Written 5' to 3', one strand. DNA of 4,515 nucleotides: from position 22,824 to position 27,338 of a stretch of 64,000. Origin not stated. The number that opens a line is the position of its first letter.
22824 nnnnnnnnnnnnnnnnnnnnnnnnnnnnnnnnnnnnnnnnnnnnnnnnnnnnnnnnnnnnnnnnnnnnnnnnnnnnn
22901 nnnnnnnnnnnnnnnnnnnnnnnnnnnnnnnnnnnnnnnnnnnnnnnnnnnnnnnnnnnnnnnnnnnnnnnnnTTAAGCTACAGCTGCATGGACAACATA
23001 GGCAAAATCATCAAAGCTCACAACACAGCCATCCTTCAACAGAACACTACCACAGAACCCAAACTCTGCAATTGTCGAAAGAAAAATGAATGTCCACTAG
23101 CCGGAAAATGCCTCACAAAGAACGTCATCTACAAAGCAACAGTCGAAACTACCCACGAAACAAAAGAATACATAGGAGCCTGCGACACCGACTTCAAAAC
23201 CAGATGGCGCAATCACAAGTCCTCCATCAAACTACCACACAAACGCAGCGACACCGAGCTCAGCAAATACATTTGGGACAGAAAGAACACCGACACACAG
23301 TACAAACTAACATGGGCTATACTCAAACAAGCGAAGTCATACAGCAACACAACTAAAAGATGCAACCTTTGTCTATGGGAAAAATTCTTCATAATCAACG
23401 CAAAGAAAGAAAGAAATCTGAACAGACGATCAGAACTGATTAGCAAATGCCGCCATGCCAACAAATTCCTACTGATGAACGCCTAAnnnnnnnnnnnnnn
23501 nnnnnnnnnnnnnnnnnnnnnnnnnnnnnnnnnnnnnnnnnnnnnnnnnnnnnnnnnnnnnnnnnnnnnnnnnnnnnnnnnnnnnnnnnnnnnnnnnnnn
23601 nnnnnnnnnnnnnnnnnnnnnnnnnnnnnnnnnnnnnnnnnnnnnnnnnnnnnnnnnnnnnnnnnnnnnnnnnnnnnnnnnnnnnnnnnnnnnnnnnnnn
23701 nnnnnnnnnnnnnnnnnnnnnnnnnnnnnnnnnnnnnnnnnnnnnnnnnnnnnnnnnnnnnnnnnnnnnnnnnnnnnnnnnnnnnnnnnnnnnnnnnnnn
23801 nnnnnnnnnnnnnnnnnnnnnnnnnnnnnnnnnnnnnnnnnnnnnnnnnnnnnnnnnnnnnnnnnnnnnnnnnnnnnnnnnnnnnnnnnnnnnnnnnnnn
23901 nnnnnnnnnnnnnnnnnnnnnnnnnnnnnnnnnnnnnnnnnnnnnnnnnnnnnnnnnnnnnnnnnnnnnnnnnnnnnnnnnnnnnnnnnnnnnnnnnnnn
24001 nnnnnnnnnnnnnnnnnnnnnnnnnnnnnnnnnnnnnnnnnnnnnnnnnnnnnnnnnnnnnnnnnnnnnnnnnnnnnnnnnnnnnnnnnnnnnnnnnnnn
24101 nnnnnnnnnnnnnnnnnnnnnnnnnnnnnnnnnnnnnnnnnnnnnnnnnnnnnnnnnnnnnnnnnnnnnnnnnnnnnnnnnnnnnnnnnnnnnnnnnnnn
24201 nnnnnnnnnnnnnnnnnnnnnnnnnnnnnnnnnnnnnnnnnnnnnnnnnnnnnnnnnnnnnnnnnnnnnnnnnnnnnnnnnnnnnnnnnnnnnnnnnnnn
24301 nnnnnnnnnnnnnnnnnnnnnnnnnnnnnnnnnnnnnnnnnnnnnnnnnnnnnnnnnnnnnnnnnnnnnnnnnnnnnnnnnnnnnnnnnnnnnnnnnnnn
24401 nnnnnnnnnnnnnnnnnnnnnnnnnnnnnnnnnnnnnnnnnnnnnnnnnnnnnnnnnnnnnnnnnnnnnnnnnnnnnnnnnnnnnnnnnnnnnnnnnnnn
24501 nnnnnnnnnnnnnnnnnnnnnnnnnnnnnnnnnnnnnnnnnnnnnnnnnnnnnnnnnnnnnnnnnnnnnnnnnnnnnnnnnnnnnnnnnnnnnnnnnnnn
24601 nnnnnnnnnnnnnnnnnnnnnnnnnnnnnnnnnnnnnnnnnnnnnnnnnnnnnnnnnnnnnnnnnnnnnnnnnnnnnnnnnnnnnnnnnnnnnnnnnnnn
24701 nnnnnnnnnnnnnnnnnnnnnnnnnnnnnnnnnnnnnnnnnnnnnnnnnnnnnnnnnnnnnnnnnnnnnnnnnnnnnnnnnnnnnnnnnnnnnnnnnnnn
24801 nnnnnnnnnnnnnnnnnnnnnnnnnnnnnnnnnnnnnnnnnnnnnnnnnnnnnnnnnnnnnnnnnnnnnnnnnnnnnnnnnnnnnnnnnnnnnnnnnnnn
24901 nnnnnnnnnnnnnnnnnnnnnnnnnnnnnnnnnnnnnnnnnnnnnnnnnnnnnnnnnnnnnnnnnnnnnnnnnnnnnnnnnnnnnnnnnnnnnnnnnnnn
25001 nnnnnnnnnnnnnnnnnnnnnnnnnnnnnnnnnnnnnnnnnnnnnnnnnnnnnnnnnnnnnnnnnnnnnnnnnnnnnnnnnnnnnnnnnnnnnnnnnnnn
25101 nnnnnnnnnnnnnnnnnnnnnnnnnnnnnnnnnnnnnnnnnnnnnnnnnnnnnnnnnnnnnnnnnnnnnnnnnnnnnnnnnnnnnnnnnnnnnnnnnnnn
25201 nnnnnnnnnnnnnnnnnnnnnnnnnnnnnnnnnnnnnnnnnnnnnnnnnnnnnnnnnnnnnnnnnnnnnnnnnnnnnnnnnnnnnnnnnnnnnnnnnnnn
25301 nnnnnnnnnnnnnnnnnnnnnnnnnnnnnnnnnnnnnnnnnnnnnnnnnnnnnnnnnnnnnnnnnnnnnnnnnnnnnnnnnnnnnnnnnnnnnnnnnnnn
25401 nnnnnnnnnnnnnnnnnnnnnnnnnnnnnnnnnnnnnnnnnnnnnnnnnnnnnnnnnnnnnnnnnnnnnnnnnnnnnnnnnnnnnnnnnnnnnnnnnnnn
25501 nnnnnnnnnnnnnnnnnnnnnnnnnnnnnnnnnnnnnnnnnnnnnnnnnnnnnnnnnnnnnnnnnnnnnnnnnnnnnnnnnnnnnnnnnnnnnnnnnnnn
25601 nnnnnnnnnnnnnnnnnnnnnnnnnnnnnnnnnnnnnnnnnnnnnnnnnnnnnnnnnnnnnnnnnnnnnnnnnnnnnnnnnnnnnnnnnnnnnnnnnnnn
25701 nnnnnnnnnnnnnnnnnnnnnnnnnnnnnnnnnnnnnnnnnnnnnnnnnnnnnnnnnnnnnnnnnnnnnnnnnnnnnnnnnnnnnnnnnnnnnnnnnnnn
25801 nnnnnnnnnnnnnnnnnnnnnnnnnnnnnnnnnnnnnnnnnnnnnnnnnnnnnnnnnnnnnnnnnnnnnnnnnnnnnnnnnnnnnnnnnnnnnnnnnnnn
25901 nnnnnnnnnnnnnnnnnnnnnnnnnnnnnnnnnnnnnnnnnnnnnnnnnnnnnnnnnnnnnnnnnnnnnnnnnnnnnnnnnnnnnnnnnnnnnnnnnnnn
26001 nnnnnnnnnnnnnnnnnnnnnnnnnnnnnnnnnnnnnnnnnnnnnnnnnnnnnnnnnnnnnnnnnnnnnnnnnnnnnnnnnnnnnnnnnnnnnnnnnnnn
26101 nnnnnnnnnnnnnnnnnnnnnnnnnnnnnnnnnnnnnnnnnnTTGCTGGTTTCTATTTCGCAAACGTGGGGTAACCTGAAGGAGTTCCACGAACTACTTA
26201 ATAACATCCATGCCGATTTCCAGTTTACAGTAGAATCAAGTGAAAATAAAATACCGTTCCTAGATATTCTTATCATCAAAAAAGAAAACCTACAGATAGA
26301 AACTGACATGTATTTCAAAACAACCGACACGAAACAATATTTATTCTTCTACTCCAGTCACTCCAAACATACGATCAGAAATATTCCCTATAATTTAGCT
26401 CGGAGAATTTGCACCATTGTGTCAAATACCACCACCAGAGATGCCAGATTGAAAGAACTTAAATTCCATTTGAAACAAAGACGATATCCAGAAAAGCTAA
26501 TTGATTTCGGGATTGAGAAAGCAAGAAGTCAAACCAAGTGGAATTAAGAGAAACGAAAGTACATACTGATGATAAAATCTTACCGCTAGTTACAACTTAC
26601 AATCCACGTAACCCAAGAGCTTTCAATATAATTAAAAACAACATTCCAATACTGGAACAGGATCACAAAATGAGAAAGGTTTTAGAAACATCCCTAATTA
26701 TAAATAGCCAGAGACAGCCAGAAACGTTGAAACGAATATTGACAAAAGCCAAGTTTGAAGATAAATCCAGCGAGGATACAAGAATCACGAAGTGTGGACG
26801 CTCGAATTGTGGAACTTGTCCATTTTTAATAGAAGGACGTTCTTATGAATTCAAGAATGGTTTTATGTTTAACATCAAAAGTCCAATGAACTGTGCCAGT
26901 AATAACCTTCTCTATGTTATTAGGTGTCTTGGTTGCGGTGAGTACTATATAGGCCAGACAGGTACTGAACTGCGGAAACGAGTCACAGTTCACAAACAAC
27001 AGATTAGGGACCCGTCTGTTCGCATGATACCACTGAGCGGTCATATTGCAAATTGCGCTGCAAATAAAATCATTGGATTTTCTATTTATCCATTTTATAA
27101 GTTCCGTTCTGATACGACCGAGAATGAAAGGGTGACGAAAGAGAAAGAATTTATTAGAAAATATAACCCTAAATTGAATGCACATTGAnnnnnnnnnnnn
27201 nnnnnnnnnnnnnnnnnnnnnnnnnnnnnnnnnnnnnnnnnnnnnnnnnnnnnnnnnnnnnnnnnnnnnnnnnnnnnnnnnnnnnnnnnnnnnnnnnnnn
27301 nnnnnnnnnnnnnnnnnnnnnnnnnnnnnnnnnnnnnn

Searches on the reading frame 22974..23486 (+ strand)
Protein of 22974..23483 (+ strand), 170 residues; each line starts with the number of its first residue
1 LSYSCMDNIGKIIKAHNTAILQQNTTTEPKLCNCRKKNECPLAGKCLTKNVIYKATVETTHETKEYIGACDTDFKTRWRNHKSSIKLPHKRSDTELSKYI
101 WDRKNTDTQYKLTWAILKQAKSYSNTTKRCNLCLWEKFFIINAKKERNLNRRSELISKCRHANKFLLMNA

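Call 25: search_protein_families(library=pfam, proteins=[window:22989-23486:+], max_evalue=0.01)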
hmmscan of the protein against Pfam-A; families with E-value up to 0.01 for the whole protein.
window:22989-23486:+ (165 aa): 0 families

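Call 47: search_protein_families(library=pfam, proteins=[window:22974-23483:+], max_evalue=1)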
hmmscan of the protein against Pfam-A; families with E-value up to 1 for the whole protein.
seq(170 aa): 1 family
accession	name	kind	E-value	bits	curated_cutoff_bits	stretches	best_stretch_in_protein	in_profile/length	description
PF01541.30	GIY-YIG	-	0.0095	16.7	22.6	1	61-108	11-61/78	GIY-YIG catalytic domain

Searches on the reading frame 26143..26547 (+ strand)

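Call 25: search_protein_families(library=pfam, proteins=[window:26143-26547:+], max_evalue=0.01)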
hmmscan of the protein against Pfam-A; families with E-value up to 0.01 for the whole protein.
window:26143-26547:+ (134 aa): 1 family
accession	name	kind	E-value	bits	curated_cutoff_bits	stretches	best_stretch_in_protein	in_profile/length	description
PF08411.15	Exonuc_X-T_C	-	0.0058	16.2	27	1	61-120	153-210/269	Exonuclease C-terminal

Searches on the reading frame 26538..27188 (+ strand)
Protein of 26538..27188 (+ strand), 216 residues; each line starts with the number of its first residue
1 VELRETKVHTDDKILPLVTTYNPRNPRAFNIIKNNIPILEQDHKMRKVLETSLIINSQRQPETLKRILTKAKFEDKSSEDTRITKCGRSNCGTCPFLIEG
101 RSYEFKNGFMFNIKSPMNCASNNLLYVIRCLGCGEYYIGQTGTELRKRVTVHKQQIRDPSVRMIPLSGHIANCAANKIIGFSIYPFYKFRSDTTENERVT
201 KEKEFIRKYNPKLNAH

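Call 25: search_protein_families(library=pfam, proteins=[window:26538-27188:+], max_evalue=0.01)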
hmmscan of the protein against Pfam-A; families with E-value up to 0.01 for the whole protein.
window:26538-27188:+ (216 aa): 1 family
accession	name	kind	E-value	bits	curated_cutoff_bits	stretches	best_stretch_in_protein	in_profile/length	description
PF01541.30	GIY-YIG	-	2.4e-06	28.2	22.6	1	124-214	3-78/78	GIY-YIG catalytic domain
